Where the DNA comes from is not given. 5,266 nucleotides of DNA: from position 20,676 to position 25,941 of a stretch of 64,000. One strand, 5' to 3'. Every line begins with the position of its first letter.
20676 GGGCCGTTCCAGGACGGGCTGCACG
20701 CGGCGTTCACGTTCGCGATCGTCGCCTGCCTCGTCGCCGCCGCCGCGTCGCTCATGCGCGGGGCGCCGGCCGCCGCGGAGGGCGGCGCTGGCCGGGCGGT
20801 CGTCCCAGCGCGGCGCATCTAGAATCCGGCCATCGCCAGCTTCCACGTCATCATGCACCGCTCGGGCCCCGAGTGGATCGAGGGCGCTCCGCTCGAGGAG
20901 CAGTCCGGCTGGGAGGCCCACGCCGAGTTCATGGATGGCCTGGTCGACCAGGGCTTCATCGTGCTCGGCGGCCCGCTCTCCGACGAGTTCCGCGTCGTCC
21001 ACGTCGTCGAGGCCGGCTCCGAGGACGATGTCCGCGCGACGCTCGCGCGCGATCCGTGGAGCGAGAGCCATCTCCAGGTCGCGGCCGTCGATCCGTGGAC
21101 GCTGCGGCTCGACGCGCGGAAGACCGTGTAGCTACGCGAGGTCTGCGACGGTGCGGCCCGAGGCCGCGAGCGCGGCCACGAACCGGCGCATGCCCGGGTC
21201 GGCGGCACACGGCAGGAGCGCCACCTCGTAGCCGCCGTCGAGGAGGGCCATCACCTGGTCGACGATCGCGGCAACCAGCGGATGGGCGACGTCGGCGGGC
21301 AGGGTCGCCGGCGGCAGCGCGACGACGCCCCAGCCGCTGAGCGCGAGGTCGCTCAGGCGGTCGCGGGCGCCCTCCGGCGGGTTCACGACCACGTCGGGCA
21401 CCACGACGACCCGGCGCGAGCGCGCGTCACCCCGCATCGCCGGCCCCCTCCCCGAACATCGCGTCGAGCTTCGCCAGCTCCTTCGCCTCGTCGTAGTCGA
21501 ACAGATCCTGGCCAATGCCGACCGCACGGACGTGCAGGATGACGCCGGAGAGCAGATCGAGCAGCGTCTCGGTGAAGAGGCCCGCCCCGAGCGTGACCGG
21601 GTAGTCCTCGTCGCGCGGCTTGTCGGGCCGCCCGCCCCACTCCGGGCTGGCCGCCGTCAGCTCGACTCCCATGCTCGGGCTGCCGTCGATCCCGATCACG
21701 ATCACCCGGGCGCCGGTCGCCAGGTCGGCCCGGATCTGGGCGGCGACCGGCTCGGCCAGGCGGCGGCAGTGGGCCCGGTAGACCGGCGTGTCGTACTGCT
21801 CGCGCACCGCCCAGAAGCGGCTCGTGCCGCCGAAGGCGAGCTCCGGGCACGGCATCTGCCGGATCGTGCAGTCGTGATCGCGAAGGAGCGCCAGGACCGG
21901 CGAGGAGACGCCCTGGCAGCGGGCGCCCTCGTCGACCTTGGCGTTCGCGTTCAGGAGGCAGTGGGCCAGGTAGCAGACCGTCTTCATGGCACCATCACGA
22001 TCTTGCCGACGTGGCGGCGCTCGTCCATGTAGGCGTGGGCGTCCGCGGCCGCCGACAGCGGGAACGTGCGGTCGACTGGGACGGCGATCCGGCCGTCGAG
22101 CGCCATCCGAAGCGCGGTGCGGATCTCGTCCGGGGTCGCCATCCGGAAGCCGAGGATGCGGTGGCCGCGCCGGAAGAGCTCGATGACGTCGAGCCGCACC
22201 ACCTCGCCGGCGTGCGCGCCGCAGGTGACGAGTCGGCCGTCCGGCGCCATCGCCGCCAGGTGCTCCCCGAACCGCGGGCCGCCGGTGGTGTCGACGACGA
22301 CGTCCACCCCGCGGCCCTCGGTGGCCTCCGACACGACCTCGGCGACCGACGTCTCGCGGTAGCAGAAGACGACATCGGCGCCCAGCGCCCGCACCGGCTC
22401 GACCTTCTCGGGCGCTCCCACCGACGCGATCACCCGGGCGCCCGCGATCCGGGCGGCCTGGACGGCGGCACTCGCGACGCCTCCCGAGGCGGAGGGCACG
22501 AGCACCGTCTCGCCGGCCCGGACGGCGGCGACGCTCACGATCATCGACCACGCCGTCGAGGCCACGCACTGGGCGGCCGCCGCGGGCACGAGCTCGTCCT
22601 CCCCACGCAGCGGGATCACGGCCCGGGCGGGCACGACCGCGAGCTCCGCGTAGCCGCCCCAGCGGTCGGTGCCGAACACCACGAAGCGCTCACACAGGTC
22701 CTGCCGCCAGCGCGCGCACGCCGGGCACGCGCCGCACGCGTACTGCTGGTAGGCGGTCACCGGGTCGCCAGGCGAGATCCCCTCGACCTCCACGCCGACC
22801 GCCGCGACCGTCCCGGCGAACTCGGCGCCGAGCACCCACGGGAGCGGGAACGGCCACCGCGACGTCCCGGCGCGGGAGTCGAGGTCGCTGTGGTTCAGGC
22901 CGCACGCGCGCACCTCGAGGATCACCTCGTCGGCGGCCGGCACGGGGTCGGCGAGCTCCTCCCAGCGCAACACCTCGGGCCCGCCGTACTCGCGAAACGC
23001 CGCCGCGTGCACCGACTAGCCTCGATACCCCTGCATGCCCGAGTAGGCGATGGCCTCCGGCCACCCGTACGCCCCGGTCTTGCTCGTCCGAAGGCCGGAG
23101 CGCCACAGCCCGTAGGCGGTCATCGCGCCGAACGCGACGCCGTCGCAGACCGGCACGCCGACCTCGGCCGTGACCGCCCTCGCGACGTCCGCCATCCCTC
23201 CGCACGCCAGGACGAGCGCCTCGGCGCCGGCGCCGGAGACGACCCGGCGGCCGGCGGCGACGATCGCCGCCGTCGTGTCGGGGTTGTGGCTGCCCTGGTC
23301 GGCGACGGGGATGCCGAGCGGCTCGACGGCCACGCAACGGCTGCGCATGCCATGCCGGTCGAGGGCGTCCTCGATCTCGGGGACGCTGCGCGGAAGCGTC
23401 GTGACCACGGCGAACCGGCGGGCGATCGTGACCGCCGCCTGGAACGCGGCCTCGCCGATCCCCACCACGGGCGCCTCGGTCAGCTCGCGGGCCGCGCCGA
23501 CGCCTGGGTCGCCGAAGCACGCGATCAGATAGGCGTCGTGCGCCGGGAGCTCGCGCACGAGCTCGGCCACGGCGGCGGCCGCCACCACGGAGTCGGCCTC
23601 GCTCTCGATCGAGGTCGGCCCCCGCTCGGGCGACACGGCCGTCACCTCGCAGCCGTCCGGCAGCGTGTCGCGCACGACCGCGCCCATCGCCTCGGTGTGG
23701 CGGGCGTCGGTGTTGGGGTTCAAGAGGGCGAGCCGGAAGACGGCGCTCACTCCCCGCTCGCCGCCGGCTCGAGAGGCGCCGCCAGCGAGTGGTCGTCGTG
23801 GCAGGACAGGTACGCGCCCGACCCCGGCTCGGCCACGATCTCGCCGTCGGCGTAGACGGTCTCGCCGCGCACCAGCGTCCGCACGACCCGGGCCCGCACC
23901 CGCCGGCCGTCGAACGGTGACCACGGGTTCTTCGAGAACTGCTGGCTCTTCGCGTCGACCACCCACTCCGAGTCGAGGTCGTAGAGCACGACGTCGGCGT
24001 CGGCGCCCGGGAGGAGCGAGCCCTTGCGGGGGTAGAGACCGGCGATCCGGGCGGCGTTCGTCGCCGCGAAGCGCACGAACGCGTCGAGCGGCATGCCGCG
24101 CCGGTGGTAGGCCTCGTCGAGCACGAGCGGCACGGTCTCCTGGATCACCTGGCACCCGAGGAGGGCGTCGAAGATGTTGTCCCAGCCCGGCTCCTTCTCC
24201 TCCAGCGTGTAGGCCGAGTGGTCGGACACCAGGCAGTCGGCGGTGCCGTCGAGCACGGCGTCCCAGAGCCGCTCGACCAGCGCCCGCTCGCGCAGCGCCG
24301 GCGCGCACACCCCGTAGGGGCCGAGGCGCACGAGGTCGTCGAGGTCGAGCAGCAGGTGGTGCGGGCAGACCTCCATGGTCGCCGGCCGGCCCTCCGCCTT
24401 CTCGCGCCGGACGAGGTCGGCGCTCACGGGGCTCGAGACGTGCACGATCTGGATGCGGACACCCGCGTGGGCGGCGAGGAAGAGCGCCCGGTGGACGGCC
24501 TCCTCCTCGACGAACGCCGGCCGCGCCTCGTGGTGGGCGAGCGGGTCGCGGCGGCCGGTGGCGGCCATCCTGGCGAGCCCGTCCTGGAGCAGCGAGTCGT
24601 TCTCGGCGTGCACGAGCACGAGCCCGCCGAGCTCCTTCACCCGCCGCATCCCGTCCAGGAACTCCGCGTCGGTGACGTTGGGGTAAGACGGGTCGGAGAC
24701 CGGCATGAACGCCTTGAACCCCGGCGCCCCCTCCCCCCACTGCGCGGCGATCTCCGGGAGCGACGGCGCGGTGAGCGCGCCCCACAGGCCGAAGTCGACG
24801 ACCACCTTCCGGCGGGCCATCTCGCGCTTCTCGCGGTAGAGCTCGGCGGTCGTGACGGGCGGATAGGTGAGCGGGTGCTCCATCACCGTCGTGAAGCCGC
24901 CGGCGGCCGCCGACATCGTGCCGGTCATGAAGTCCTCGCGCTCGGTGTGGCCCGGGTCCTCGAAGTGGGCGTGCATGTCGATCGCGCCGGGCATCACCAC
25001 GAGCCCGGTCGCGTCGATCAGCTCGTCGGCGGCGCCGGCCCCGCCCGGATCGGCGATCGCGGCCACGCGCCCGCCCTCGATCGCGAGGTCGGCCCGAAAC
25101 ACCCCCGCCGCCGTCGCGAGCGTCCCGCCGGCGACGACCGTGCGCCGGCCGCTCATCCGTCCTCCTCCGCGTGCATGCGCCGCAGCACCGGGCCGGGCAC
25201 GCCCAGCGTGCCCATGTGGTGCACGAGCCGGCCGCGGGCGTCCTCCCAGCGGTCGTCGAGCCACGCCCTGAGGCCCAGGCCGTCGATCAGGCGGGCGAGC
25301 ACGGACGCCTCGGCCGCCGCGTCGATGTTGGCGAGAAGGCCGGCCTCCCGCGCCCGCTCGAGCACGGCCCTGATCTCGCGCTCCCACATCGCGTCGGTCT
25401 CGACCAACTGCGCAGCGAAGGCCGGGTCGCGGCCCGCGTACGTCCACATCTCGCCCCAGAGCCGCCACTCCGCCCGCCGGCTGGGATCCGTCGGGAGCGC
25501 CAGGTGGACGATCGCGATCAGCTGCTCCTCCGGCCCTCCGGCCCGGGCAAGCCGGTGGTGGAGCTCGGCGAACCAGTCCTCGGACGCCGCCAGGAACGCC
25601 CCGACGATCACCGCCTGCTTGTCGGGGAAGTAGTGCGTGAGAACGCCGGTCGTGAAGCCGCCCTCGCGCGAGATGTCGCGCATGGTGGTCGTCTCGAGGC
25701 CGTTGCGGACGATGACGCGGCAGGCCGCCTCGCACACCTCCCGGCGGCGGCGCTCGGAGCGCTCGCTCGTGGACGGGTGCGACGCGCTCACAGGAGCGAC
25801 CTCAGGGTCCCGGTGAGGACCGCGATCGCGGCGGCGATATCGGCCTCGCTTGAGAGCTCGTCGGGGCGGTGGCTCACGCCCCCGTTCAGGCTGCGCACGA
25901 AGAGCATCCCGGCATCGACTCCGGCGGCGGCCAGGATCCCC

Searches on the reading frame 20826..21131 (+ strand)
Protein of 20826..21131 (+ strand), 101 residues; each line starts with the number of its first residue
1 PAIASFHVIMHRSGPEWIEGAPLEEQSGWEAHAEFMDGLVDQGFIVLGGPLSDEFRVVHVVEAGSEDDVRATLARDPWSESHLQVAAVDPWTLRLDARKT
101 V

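Call 26: search_protein_families(library=pfam, proteins=[window:20826-21131:+], max_evalue=0.001)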
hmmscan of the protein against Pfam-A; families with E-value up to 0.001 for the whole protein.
window:20826-21131:+ (101 aa): 1 family
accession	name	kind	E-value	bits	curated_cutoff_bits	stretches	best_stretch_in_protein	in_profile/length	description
PF03795.20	YCII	-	3.7e-05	24.6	24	1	8-91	4-94/95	YCII-related domain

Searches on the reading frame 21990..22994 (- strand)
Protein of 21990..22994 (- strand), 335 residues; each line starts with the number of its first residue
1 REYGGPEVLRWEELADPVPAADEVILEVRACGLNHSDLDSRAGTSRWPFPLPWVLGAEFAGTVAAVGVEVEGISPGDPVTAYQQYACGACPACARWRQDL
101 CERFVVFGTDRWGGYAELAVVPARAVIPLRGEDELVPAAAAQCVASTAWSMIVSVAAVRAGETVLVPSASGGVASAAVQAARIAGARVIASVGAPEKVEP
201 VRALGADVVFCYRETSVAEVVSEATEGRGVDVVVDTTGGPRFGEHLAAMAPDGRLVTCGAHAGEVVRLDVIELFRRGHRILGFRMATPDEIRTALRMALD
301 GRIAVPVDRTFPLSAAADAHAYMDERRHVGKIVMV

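Call 26: search_protein_families(library=pfam, proteins=[window:21990-22994:-], max_evalue=0.001)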
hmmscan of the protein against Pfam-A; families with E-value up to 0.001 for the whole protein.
window:21990-22994:- (335 aa): 3 families
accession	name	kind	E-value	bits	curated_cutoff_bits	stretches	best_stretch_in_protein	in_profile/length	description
PF00107.32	ADH_zinc_N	-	1.2e-27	96.8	31.8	1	172-298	1-127/129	Zinc-binding dehydrogenase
PF08240.17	ADH_N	-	1.1e-24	87.1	23.5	1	21-129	2-102/104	Alcohol dehydrogenase GroES-like domain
PF13602.12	ADH_zinc_N_2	-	1.7e-24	87.7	27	1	204-333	1-133/134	Zinc-binding dehydrogenase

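Call 31: search_protein_families(library=ncbifam, proteins=[window:21990-22994:-], max_evalue=0.001)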
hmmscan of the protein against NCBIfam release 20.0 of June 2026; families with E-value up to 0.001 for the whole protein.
window:21990-22994:- (335 aa): 27 families (the best 25 are shown)
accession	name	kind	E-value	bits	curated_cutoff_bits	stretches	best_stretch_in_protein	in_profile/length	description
TIGR02824.1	quinone_pig3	subfamily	4.6e-64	216.5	296.8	2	113-334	92-323/325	putative NAD(P)H quinone oxidoreductase, PIG3 family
NF010344.0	PRK13771.1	subfamily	1.3e-43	149.3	349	1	9-334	13-331/334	putative alcohol dehydrogenase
NF041097.1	keto_inos_dh_IolM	equivalog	4.7e-37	127.6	450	1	10-333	41-387/389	scyllo-inosose 3-dehydrogenase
NF041172.1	AcrlCoa_red_Thmprot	equivalog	7.8e-37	127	500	1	10-334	14-332/334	acryloyl-CoA reductase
NF008024.0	PRK10754.1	subfamily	6.4e-35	120.7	348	2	105-332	85-323/327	NADPH:quinone reductase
TIGR03989.1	Rxyl_3153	subfamily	1.3e-30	106.9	440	2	12-103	17-107/370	NDMA-dependent alcohol dehydrogenase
TIGR00692.1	tdh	equivalog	5.7e-30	104.5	458.35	1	17-265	19-267/340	L-threonine 3-dehydrogenase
TIGR01751.1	crot-CoA-red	equivalog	1.3e-28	99.8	378.55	2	53-216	79-245/398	crotonyl-CoA carboxylase/reductase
NF003808.0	PRK05396.1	equivalog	4.8e-28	98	380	1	13-278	17-281/341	L-threonine 3-dehydrogenase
NF047908.1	AldhRedAhr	equivalog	1.5e-27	96.4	470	1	20-333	27-332/335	NADPH-dependent aldehyde reductase Ahr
NF006940.0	PRK09422.1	equivalog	1e-26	93.7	344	1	21-334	24-333/338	alcohol dehydrogenase AdhP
TIGR03451.1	mycoS_dep_FDH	equivalog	4.4e-26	91.5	512.9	1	12-278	17-296/358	S-(hydroxymethyl)mycothiol dehydrogenase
NF041183.1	Pks2_ls1_myc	equivalog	9.4e-26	89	2400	1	137-334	1521-1727/2086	sulfolipid-1 biosynthesis phthioceranic/hydroxyphthioceranic acid synthase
TIGR03201.1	dearomat_had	equivalog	1.6e-24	86.7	338.65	1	12-320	14-333/349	6-hydroxycyclohex-1-ene-1-carbonyl-CoA dehydrogenase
NF007642.0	PRK10309.1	equivalog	4.1e-22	78.9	550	1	18-245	22-245/347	galactitol-1-phosphate 5-dehydrogenase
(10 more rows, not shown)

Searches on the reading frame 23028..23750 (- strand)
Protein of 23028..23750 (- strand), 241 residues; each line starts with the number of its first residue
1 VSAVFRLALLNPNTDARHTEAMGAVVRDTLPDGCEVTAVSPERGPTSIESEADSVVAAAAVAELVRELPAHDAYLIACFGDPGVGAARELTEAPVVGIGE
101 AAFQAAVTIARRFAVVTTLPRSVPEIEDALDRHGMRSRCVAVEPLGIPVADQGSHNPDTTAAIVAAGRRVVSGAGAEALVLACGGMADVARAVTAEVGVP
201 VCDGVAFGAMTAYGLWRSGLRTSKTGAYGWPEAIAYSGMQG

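Call 26: search_protein_families(library=pfam, proteins=[window:23028-23750:-], max_evalue=0.001)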
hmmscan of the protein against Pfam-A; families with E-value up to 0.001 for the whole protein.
window:23028-23750:- (241 aa): 1 family
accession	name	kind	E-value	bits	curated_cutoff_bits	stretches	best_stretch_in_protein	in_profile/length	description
PF01177.27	Asp_Glu_race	-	6.6e-50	170.3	31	1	8-210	2-209/211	Asp/Glu/Hydantoin racemase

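Call 31: search_protein_families(library=ncbifam, proteins=[window:23028-23750:-], max_evalue=0.001)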
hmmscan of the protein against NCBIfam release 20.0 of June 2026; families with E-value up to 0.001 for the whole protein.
window:23028-23750:- (241 aa): 1 family
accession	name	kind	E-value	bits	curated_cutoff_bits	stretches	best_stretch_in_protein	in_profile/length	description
NF052327.1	arylmal_decarb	equivalog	2.1e-07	30.8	225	1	86-224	86-225/231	arylmalonate decarboxylase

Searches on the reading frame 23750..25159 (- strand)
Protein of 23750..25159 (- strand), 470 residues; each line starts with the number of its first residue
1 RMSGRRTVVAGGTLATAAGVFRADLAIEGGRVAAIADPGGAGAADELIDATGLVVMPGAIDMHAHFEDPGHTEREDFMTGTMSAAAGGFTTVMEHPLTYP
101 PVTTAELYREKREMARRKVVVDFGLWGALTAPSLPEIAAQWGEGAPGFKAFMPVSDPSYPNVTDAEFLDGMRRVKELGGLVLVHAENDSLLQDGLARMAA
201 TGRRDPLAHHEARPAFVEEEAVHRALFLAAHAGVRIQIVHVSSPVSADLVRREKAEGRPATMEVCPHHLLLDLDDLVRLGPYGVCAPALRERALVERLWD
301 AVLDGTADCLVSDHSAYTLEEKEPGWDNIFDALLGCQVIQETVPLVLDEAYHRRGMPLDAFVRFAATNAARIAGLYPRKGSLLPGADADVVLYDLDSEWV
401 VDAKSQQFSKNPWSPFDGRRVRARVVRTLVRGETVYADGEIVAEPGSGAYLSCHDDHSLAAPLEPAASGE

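Call 26: search_protein_families(library=pfam, proteins=[window:23750-25159:-], max_evalue=0.001)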
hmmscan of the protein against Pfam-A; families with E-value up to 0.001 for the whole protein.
window:23750-25159:- (470 aa): 2 families
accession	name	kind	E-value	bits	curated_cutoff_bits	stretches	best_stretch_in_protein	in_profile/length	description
PF01979.26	Amidohydro_1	-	2.2e-22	80.2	25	1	54-435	1-345/345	Amidohydrolase family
PF07969.17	Amidohydro_3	-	3.8e-13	50.2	29.7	2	354-436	405-472/472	Amidohydrolase family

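Call 31: search_protein_families(library=ncbifam, proteins=[window:23750-25159:-], max_evalue=0.001)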
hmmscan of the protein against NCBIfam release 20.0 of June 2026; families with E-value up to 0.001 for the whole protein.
window:23750-25159:- (470 aa): 58 families (the best 25 are shown)
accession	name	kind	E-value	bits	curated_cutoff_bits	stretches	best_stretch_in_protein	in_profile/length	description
NF004839.0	PRK06189.1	equivalog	3.2e-110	368.8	631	1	8-449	6-443/451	allantoinase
TIGR03178.1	allantoinase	equivalog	5.1e-110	368.3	357.85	1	8-445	3-434/441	allantoinase AllB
TIGR02033.1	D-hydantoinase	equivalog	2.4e-92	310.3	393.25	1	8-453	2-454/454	dihydropyrimidinase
NF005960.0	PRK08044.1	equivalog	5.2e-90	302.3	688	1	8-454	6-451/453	allantoinase AllB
NF009941.0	PRK13404.1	subfamily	1.3e-88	297.8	647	1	7-456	6-464/478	dihydropyrimidinase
NF058539.1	ergo_uti2_ErtD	equivalog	9.8e-88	295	650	1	9-452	5-446/449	hydantoin-5-propionate amidohydrolase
NF002668.0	PRK02382.1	equivalog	7e-87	291.9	452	1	23-454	14-429/436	dihydroorotase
TIGR00857.1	pyrC_multi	subfamily_domain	8.9e-80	268.7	279.05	1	22-438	5-411/412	dihydroorotase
NF006559.0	PRK09060.1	equivalog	1.8e-78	263.8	482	1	7-445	7-431/444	dihydroorotase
NF058538.1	ergo_util_ErtD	equivalog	2.2e-77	260.8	600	1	9-451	5-444/446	hydantoin-5-propionate amidohydrolase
NF005751.0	PRK07575.1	equivalog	2.4e-74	250.4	529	1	17-443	15-427/440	dihydroorotase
NF006688.0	PRK09236.1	equivalog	7.8e-65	219.4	535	1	13-445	10-435/444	dihydroorotase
NF006841.0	PRK09357.2-2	equivalog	3.7e-63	213.7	640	1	22-437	18-418/421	dihydroorotase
NF006836.0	PRK09357.1-1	equivalog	3e-61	207.4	538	1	19-442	13-430/432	dihydroorotase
NF006837.0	PRK09357.1-2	equivalog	4.8e-59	200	575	1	9-440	5-426/428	dihydroorotase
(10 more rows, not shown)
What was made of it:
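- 23016..27023 (-): Upstream genes of cluster B: Asp/Glu/hydantoin racemase family (23028-23750), allantoinase/hydantoinase-type cyclic amidohydrolase (23750-25159), TetR regulator (25159-25791), and M20 'hydantase'/carbamoylase-type amidase (25791-27023). calls 26, 31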

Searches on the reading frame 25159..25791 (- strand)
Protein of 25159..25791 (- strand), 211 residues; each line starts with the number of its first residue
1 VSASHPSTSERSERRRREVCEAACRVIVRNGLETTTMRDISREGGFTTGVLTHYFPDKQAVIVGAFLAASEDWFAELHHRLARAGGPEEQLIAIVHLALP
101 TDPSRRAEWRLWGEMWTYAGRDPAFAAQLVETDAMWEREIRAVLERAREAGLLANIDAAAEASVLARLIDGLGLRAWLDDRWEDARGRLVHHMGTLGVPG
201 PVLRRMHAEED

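Call 26: search_protein_families(library=pfam, proteins=[window:25159-25791:-], max_evalue=0.001)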
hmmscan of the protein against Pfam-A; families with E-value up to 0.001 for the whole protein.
window:25159-25791:- (211 aa): 3 families
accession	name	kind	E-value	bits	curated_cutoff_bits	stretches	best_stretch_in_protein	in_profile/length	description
PF13977.11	TetR_C_6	-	2.1e-19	70.2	27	1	87-188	1-103/115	BetI-type transcriptional repressor, C-terminal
PF00440.29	TetR_N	-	1.7e-09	37.7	24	1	21-61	3-43/47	Bacterial regulatory proteins, tetR family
PF16925.10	TetR_C_13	-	0.00075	20.3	27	0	119-180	35-97/109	Tetracyclin repressor-like, C-terminal domain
